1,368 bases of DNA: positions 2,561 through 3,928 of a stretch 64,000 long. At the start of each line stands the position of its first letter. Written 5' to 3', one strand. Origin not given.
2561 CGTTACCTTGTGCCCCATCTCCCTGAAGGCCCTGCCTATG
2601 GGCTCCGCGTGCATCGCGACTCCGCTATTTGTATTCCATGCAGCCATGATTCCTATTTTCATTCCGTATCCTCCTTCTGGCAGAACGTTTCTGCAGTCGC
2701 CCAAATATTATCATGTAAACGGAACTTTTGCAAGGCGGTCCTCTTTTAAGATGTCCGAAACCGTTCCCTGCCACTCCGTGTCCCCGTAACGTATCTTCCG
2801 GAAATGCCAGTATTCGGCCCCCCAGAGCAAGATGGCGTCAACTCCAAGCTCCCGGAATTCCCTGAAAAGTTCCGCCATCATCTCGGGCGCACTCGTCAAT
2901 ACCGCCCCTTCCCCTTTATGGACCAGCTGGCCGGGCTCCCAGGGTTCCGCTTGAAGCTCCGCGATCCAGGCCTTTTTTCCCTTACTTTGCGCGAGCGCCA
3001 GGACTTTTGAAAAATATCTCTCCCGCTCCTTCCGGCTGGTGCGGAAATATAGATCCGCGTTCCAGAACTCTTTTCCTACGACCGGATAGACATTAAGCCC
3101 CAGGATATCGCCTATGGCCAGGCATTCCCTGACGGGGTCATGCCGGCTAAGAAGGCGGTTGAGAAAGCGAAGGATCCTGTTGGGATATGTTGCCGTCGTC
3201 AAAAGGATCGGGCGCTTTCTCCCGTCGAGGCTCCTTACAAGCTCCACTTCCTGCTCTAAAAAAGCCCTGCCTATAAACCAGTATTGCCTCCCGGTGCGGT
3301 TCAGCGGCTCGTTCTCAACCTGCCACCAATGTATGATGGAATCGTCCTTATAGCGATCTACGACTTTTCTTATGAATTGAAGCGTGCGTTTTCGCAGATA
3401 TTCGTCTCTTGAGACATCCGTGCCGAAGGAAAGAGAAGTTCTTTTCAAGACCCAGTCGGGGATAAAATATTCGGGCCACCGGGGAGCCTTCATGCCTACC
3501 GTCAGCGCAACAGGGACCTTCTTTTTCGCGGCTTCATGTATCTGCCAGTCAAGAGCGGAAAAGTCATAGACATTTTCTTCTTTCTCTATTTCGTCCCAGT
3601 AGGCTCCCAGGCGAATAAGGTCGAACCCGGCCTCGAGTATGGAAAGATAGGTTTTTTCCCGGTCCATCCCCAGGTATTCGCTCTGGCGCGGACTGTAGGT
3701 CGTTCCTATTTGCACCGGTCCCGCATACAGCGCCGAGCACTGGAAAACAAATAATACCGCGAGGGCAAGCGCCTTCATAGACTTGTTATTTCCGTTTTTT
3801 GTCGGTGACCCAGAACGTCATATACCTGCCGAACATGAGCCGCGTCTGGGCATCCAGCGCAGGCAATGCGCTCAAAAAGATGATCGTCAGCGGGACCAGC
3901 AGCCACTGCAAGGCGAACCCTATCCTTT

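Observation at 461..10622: Co-oriented glycan synthase / hydrolase / PilZ locus fused to trehalose biosynthesis genes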

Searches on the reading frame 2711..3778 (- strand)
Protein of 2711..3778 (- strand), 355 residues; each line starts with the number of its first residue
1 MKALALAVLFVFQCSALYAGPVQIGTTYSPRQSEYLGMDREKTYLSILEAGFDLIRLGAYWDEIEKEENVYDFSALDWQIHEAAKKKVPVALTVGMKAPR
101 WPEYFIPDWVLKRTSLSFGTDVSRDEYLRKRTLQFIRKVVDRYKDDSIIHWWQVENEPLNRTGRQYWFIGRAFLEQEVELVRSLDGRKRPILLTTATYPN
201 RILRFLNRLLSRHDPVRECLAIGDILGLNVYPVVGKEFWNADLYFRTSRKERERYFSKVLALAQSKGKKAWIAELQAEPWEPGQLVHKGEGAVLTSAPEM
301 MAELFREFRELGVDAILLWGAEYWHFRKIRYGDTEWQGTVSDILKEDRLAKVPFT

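Call 4: search_protein_families(library=pfam, proteins=[window:2711-3778:-], max_evalue=0.01)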
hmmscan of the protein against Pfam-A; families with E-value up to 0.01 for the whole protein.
window:2711-3778:- (355 aa): 3 families
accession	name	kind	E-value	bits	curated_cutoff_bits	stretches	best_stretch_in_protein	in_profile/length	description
PF02449.21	Glyco_hydro_42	-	2.7e-10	40.6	21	1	40-166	12-146/376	Beta-galactosidase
PF00331.26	Glyco_hydro_10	-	1.8e-05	24.6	22.1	1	40-179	24-156/311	Glycosyl hydrolase family 10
PF00150.24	Cellulase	-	0.00051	20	23.5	1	45-200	28-172/272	Cellulase (glycosyl hydrolase family 5)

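Call 5: search_protein_families(library=ncbifam, proteins=[window:2711-3778:-], max_evalue=0.01)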
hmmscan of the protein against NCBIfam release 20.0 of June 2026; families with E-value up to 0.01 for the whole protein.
window:2711-3778:- (355 aa): 1 family
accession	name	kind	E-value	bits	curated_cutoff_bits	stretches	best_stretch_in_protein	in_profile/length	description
NF051902.1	GH35_fam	subfamily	0.0005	18.9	500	1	56-91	53-88/510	GH35 family beta-galactosidase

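Call 7: search_solved_structures(query=window:2711-3778:-, max_evalue=1)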
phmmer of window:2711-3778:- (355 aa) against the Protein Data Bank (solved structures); distinct sequences matched with E-value up to 1: 20.
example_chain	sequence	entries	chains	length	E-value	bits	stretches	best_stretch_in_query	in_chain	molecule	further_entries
8ibt_A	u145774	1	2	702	8.3e-05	24.9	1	28-157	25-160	Beta-galactosidase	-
8ibr_A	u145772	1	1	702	8.3e-05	24.9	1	28-157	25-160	Beta-galactosidase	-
8ibs_A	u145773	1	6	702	0.00027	23.2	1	28-156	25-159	Beta-galactosidase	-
3tts_A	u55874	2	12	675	0.00043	22.5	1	24-157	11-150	Beta-galactosidase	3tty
9ta3_A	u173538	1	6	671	0.00079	21.6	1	47-157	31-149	Beta-galactosidase LacZ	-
4ucf_A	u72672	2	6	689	0.0025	20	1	47-157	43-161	BETA-GALACTOSIDASE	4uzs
6lvw_A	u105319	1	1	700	0.0051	19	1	25-157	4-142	Beta-galactosidase Bga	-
3u7v_A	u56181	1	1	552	0.0074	18.5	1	42-111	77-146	Beta-galactosidase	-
3amc_A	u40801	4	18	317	0.011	17.8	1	126-198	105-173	Endoglucanase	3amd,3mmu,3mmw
3azr_A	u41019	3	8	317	0.011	17.8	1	126-198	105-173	Endoglucanase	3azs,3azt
7kmn_A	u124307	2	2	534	0.021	17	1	33-111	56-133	Beta-galactosidase, GH35 family | Beta-galactosidase, GH35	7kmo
8fa4_B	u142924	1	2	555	0.076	15.1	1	33-111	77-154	Glycoside hydrolase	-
4d1i_A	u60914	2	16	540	0.091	14.9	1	44-110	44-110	BETA-GALACTOSIDASE, PUTATIVE, BGL35A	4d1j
5jaw_A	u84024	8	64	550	0.094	14.8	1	44-110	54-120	Beta-galactosidase, putative, bgl35A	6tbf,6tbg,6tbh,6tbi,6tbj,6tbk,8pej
1nq6_A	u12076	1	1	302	0.26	13.4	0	41-162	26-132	Xys1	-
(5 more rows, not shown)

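Call 43: search_solved_structures(query=A4, max_evalue=0.1, show_alignments=2)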
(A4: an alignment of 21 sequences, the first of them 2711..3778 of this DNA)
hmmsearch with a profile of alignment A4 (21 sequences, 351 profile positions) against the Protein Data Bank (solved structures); distinct sequences matched with E-value up to 0.1: 96 (the best 60 are shown).
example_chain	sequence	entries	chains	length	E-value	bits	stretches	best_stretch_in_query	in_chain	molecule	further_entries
8ibr_A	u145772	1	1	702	4e-08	35.5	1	45-158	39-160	Beta-galactosidase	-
8ibt_A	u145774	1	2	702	4e-08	35.5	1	45-158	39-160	Beta-galactosidase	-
4ucf_A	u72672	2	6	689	2.2e-07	33.1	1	48-158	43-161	BETA-GALACTOSIDASE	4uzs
3u7v_A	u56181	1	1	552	4.3e-07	32.1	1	41-115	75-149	Beta-galactosidase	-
8ibs_A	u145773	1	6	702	5.7e-07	31.7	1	43-157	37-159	Beta-galactosidase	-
6lvw_A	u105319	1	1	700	2.5e-06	29.6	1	38-158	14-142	Beta-galactosidase Bga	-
4uni_A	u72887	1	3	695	1.2e-05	27.4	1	50-158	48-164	BETA-GALACTOSIDASE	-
4uoq_A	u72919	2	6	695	1.2e-05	27.4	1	50-158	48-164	BETA-GALACTOSIDASE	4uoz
4d1i_A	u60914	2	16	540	1.3e-05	27.2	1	41-113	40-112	BETA-GALACTOSIDASE, PUTATIVE, BGL35A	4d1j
5jaw_A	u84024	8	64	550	1.3e-05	27.2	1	41-113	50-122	Beta-galactosidase, putative, bgl35A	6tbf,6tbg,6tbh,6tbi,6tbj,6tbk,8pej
9ta3_A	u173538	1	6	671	5.2e-05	25.2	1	41-159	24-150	Beta-galactosidase LacZ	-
6fhe_A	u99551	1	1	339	0.00024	23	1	63-190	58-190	Synthetic construct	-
5xb7_A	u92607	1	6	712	0.00029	22.8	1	45-159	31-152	Beta-galactosidase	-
3tts_A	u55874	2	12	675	0.00034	22.6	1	54-158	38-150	Beta-galactosidase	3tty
3mmd_A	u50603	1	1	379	0.00046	22.1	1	64-165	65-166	Endo-1,4-beta-xylanase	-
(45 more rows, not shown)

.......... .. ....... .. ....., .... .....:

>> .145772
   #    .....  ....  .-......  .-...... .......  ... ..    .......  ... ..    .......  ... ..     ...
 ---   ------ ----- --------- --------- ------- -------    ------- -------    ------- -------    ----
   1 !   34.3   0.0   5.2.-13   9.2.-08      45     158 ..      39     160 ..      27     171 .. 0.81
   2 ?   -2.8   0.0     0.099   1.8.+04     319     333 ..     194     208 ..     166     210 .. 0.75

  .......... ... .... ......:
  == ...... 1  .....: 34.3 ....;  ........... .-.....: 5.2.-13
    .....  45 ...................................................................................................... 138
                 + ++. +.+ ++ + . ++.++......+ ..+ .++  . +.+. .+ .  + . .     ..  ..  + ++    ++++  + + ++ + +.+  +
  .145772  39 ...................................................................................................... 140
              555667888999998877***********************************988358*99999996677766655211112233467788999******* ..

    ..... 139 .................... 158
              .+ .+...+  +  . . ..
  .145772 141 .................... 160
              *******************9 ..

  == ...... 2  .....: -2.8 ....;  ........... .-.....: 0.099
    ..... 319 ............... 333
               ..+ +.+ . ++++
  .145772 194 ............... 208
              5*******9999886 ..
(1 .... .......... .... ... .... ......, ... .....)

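Call 61: search_protein_families(library=pfam, alignment_id=A4, max_evalue=0.01)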
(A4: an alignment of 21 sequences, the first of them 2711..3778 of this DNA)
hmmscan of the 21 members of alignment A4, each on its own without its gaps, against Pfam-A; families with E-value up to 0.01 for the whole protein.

A. member 1, window:2711-3778:- (355 aa): 3 families
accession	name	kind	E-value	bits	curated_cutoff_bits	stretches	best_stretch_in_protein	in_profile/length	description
PF02449.21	Glyco_hydro_42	-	2.7e-10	40.6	21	1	40-166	12-146/376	Beta-galactosidase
PF00331.26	Glyco_hydro_10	-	1.8e-05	24.6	22.1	1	40-179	24-156/311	Glycosyl hydrolase family 10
PF00150.24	Cellulase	-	0.00051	20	23.5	1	45-200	28-172/272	Cellulase (glycosyl hydrolase family 5)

B. families by the number of members that match (of 21 scanned): 6 families
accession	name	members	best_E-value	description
PF02449.21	Glyco_hydro_42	21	6.9e-16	Beta-galactosidase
PF00331.26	Glyco_hydro_10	18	5.5e-09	Glycosyl hydrolase family 10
PF00150.24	Cellulase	11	4.6e-11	Cellulase (glycosyl hydrolase family 5)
PF01301.25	Glyco_hydro_35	1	0.00059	Glycosyl hydrolases family 35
PF02836.23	Glyco_hydro_2_C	1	0.0065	Glycosyl hydrolases family 2, TIM barrel domain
PF03129.25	HGTP_anticodon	1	0.0092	Anticodon binding domain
